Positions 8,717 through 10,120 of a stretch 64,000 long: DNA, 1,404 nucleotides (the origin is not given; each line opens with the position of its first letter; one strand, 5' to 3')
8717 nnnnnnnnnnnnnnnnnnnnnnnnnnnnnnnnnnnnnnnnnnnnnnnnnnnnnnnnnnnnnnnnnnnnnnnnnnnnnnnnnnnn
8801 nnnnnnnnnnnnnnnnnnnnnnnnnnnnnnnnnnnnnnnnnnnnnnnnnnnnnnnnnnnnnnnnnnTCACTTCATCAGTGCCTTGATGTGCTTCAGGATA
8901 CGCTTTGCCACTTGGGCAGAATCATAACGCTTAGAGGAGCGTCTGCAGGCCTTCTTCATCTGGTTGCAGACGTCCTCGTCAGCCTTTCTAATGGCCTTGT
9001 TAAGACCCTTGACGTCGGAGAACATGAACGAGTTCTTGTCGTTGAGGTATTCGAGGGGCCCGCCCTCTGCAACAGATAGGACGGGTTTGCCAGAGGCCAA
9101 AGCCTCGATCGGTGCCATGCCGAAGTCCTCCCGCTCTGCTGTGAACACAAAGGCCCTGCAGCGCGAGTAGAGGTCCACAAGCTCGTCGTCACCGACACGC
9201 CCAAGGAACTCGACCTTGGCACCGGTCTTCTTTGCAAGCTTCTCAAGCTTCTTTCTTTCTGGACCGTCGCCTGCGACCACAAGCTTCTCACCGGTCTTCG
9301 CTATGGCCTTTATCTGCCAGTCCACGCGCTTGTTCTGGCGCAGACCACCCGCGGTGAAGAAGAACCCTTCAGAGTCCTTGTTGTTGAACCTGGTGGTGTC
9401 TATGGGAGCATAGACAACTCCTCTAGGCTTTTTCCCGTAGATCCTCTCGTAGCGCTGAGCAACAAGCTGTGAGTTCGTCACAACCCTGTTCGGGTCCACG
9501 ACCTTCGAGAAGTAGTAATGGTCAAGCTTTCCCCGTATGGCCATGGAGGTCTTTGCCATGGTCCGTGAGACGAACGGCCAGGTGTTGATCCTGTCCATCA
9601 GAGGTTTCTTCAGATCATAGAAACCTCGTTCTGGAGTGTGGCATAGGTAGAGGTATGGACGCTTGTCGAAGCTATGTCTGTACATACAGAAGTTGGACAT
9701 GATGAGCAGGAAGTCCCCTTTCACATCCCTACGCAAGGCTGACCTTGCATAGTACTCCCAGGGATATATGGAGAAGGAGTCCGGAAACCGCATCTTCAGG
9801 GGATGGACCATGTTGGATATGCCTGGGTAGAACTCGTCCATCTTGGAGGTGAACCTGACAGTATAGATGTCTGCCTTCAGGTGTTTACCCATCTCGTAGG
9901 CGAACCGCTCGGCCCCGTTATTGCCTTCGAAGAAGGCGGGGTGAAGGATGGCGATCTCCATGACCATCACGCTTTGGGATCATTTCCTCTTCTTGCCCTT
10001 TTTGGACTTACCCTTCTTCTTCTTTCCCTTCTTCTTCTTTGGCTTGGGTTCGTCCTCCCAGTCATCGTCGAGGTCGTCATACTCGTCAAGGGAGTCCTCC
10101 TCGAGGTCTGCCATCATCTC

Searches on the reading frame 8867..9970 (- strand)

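Call 92: search_protein_families(library=pfam, proteins=[window:8867-9970:-], max_evalue=0.001)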
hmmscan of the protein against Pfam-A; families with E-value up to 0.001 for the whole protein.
window:8867-9970:- (367 aa): 5 families
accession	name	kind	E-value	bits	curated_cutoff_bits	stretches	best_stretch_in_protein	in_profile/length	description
PF00534.26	Glycos_transf_1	-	2.6e-28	99.2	26.4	1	196-341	10-168/172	Glycosyl transferases group 1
PF13692.12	Glyco_trans_1_4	-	1.1e-22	81.3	27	1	205-329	5-138/142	Glycosyl transferases group 1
PF13524.12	Glyco_trans_1_2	-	6.5e-08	33.1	25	1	220-359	6-143/144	Glycosyl transferase-like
PF20706.3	GT4-conflict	-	6.6e-07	29.1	26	1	238-353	248-362/385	Family 4 Glycosyltransferase in conflict systems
PF13439.12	Glyco_transf_4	-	8.1e-07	29.7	28.5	1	18-194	2-170/170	Glycosyltransferase Family 4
